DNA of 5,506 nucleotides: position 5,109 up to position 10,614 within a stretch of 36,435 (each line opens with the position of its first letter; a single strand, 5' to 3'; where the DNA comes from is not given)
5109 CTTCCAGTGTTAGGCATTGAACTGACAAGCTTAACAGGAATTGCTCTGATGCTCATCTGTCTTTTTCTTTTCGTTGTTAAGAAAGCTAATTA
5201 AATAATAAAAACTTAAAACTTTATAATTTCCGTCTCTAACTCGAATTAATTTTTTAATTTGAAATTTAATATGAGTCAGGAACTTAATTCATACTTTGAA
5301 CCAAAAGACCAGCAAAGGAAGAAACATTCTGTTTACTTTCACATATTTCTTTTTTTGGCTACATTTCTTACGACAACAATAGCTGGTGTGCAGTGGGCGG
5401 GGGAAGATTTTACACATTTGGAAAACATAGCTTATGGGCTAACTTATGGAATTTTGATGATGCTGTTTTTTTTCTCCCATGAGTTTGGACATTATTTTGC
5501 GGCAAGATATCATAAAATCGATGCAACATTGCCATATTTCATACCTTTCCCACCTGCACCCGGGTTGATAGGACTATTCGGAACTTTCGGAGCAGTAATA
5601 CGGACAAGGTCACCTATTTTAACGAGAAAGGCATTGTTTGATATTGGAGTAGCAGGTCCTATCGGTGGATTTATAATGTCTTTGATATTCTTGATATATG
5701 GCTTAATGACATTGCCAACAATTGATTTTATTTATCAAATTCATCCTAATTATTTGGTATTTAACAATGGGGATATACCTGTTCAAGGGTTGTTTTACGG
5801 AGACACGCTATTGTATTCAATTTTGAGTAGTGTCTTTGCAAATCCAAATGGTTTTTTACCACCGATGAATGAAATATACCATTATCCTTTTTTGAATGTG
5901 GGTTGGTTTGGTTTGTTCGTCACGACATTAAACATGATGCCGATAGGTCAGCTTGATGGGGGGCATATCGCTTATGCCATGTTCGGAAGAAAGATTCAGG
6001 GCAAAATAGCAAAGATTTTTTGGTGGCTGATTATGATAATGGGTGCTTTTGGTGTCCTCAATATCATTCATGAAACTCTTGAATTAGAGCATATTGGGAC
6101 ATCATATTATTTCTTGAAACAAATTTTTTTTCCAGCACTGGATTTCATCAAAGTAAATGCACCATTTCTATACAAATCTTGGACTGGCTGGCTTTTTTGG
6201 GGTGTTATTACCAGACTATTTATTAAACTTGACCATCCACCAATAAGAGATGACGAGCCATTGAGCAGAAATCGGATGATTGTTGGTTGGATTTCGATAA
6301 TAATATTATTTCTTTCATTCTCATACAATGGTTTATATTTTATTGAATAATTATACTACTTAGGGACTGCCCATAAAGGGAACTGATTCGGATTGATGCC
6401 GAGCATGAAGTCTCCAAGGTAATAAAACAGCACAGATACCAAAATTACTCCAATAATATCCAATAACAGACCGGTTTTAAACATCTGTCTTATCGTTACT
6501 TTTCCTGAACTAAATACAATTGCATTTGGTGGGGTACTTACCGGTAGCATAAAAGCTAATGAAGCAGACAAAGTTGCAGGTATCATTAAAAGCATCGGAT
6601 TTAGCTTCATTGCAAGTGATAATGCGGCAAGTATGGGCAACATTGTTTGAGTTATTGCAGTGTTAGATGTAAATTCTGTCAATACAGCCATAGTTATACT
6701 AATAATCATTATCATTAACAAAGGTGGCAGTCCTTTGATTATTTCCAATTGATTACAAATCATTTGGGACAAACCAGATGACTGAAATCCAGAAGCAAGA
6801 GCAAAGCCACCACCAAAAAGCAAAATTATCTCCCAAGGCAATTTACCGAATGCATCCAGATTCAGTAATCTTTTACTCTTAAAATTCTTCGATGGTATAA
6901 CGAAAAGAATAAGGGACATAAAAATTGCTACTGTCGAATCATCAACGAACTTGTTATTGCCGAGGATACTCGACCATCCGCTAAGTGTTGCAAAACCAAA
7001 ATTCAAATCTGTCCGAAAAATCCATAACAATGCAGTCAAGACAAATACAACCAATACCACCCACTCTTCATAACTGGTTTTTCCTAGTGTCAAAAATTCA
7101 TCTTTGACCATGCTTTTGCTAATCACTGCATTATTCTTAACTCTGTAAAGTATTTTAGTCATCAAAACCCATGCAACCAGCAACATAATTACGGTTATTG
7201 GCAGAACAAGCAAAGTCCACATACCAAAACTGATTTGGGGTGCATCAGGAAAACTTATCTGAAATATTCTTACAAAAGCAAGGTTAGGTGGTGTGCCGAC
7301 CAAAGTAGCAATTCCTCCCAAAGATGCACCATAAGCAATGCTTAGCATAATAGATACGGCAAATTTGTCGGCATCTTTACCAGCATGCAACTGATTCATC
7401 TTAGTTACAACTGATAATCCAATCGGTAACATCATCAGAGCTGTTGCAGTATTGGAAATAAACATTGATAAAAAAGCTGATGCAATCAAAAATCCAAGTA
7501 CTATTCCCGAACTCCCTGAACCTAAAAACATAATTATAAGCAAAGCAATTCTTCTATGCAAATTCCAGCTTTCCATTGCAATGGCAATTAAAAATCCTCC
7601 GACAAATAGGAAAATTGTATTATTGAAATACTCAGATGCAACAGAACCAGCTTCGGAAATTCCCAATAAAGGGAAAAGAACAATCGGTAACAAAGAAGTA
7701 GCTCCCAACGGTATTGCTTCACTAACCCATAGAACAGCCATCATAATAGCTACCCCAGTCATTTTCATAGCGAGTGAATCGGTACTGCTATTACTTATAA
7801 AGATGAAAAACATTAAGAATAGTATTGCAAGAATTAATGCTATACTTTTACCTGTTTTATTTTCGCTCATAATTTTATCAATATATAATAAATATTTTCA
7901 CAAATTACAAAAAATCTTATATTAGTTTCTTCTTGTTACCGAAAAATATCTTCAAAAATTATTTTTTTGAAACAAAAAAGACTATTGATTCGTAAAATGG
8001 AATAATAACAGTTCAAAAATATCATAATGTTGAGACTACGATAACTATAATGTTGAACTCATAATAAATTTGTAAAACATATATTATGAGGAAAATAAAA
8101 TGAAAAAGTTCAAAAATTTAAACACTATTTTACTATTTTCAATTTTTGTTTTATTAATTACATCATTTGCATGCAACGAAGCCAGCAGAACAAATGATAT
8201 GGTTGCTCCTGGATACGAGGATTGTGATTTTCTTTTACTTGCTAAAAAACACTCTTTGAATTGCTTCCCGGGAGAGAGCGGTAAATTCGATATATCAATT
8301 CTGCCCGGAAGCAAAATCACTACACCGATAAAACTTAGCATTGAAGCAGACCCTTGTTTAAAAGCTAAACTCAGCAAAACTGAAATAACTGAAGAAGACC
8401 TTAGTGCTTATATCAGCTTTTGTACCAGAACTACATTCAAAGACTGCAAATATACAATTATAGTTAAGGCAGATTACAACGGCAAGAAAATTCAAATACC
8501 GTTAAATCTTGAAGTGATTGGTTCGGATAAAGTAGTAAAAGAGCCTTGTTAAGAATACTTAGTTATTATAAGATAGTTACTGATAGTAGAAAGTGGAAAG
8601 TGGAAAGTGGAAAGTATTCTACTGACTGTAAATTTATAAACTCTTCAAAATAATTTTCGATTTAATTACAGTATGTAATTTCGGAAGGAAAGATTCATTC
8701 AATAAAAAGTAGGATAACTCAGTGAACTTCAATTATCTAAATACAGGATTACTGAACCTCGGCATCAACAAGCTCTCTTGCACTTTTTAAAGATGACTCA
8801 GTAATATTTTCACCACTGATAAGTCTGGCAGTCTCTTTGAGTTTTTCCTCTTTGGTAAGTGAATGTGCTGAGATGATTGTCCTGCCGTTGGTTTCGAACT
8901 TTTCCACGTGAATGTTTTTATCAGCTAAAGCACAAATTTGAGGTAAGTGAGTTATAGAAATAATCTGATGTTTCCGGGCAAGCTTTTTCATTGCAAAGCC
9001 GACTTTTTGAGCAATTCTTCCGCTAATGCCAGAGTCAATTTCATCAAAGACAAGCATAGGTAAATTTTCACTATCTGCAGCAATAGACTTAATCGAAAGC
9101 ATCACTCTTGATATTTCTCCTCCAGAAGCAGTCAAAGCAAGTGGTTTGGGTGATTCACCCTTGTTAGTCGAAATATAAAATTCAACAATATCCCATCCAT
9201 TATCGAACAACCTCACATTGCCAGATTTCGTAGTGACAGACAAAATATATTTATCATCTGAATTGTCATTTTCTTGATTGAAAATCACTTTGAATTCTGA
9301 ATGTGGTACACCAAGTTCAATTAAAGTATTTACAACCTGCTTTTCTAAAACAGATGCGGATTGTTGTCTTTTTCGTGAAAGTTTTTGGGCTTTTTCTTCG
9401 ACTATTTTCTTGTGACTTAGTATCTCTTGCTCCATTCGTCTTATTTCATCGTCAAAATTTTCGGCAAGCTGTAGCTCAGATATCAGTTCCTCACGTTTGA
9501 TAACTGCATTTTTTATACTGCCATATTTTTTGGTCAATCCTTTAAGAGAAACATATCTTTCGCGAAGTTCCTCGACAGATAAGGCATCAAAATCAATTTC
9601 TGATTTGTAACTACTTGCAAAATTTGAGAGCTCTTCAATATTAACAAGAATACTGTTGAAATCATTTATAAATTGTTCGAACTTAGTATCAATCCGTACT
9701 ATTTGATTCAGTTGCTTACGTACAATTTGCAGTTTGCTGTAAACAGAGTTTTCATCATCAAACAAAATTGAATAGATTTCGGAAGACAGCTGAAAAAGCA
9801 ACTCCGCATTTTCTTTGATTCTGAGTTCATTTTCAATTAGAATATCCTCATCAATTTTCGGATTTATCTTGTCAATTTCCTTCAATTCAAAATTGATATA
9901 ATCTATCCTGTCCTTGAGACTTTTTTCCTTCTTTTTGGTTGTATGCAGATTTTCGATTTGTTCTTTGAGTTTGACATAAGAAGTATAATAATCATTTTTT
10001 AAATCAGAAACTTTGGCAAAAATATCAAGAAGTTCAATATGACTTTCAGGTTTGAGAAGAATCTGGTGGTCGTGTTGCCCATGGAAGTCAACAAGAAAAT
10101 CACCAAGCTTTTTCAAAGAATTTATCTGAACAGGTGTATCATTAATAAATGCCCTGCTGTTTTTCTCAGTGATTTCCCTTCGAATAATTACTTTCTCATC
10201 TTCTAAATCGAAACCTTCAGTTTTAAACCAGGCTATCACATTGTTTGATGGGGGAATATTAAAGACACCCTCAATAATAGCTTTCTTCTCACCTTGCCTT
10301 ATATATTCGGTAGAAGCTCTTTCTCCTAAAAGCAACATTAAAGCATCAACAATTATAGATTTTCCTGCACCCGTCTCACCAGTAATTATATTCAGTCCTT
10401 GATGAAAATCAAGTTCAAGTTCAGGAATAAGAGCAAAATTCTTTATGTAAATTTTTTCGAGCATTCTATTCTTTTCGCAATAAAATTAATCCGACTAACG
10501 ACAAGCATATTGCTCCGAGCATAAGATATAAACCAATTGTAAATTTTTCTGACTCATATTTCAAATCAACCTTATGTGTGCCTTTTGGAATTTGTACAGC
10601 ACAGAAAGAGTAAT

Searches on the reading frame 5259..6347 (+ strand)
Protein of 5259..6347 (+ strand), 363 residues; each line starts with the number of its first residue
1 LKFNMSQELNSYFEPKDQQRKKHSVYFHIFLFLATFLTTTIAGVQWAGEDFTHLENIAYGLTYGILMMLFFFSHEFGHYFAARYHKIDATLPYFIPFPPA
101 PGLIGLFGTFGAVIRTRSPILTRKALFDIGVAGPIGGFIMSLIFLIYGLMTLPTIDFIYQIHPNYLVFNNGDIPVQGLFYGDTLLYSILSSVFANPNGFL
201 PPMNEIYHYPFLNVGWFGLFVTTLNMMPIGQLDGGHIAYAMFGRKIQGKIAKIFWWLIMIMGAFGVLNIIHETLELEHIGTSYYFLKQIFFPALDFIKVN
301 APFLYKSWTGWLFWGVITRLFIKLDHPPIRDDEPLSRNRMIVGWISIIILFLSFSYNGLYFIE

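Call 121: search_protein_families(library=pfam, proteins=[window:5259-6347:+], max_evalue=0.00001)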
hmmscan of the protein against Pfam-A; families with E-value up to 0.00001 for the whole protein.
window:5259-6347:+ (363 aa): 1 family
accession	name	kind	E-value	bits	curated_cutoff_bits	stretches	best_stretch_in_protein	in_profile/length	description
PF02163.28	Peptidase_M50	-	3.1e-16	59.8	27.2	1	65-260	4-215/221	Peptidase family M50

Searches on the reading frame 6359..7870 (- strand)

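Call 121: search_protein_families(library=pfam, proteins=[window:6359-7870:-], max_evalue=0.00001)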
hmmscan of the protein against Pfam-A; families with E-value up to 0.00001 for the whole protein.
window:6359-7870:- (504 aa): 2 families
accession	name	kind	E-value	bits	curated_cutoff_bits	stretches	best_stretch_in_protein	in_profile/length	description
PF00939.25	Na_sulph_symp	-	2.3e-71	241.7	27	1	11-481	8-461/472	Sodium:sulfate symporter transmembrane region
PF03600.22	CitMHS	-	6e-55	187.1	31.9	1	46-427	2-330/336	Citrate transporter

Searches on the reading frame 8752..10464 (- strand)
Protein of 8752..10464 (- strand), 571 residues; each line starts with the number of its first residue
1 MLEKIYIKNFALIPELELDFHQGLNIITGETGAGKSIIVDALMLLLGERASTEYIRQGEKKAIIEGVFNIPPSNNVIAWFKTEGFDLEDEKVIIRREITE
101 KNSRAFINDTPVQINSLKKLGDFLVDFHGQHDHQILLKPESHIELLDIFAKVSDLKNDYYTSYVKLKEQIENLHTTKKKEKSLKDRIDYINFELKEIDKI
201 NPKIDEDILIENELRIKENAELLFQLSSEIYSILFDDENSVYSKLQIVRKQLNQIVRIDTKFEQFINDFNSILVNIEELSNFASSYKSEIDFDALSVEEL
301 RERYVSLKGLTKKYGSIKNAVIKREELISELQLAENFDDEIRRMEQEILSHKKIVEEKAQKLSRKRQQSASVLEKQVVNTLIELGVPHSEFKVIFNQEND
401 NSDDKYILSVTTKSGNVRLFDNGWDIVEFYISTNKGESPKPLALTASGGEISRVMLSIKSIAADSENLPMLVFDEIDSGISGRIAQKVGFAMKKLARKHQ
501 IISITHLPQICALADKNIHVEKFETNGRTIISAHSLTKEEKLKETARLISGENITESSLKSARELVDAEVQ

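Call 121: search_protein_families(library=pfam, proteins=[window:8752-10464:-], max_evalue=0.00001)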
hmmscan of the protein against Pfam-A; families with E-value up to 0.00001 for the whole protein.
window:8752-10464:- (571 aa): 2 families
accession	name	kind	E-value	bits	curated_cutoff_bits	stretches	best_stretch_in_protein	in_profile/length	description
PF02463.25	SMC_N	-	1.2e-21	77.6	40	1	1-524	1-215/220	RecF/RecN/SMC N terminal domain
PF13476.12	AAA_23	-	1.4e-13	52.4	27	1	4-207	1-176/201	AAA domain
